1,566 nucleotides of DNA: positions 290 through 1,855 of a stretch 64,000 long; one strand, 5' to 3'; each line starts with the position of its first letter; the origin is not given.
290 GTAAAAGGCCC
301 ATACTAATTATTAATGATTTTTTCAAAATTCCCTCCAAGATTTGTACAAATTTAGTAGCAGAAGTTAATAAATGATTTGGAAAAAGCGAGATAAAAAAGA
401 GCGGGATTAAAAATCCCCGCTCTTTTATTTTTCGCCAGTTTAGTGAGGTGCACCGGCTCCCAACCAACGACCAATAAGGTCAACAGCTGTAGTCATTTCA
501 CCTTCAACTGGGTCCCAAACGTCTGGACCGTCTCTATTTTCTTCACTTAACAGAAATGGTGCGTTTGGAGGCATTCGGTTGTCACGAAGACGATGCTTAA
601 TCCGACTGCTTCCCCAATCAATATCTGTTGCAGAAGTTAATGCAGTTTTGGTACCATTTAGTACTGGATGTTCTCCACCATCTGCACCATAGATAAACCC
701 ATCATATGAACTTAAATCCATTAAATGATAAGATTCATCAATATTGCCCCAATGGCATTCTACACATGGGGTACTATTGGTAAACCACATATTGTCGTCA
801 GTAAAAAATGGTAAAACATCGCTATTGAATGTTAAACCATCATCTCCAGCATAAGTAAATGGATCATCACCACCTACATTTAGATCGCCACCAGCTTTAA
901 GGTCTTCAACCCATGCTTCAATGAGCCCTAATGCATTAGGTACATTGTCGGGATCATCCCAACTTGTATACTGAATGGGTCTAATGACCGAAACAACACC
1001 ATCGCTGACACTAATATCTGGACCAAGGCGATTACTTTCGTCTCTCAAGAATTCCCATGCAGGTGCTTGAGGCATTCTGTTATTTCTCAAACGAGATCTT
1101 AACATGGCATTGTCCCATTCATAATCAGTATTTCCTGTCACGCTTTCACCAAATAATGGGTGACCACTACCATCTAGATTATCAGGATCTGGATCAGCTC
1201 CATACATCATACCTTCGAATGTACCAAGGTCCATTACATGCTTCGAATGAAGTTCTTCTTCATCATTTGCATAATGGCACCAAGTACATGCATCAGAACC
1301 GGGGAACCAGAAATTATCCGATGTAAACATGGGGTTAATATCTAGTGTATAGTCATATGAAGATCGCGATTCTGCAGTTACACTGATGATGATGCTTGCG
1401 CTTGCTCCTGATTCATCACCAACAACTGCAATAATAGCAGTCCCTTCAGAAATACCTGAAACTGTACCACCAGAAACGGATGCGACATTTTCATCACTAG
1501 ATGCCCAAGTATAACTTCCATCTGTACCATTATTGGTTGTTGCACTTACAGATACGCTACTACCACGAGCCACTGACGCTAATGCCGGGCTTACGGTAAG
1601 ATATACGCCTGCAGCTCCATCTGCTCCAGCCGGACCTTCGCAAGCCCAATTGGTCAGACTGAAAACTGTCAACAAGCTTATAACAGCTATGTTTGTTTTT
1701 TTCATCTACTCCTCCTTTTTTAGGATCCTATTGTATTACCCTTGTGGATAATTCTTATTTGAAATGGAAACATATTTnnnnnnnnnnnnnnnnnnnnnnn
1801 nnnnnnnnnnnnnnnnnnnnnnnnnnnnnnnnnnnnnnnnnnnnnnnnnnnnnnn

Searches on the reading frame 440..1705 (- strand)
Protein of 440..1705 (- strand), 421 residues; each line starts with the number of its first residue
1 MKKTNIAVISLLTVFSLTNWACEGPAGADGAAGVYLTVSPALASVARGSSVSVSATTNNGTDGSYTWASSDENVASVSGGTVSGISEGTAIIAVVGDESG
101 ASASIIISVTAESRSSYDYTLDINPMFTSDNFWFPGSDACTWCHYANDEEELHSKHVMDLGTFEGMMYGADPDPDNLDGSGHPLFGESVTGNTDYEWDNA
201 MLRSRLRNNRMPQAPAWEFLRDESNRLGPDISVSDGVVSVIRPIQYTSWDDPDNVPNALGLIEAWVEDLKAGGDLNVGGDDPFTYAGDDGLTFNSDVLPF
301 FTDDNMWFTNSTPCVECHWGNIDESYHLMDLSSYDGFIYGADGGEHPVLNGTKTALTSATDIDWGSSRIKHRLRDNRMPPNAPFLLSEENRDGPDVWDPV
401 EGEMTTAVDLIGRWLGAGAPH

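Call 3: search_protein_families(library=pfam, proteins=[window:440-1705:-], max_evalue=0.1)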
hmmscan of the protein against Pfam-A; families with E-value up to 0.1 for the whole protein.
window:440-1705:- (421 aa): 1 family
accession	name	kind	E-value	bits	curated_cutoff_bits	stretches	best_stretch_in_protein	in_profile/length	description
PF02368.24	Big_2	-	3e-07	30.7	22.8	1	37-101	6-73/79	Bacterial Ig-like domain (group 2)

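Call 4: search_protein_families(library=ncbifam, proteins=[window:440-1705:-], max_evalue=0.1)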
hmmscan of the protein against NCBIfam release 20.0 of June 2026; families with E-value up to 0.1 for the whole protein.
window:440-1705:- (421 aa): 2 families
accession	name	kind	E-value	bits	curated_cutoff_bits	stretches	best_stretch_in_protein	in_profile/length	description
NF033627.3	intimin_all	equivalog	0.002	16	1400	1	57-106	784-835/939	intimin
NF033639.1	intimin_alpha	exception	0.058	11.1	2050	1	58-106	786-836/940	intimin type alpha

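Call 44: search_solved_structures(query=window:440-1705:-, max_evalue=0.1, show_alignments=1)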
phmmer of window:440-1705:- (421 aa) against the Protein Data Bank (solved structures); distinct sequences matched with E-value up to 0.1: 3.
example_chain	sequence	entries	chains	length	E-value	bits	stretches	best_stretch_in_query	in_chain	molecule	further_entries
5mab_A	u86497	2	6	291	2.7e-13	52.9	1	292-395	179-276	FoxE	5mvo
7quz_AAA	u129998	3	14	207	6.7e-05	25.2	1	34-109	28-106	Beta-1,3-glucanase bglH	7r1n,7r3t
2l04_A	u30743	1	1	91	0.035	16.2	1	31-111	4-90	Major tail protein V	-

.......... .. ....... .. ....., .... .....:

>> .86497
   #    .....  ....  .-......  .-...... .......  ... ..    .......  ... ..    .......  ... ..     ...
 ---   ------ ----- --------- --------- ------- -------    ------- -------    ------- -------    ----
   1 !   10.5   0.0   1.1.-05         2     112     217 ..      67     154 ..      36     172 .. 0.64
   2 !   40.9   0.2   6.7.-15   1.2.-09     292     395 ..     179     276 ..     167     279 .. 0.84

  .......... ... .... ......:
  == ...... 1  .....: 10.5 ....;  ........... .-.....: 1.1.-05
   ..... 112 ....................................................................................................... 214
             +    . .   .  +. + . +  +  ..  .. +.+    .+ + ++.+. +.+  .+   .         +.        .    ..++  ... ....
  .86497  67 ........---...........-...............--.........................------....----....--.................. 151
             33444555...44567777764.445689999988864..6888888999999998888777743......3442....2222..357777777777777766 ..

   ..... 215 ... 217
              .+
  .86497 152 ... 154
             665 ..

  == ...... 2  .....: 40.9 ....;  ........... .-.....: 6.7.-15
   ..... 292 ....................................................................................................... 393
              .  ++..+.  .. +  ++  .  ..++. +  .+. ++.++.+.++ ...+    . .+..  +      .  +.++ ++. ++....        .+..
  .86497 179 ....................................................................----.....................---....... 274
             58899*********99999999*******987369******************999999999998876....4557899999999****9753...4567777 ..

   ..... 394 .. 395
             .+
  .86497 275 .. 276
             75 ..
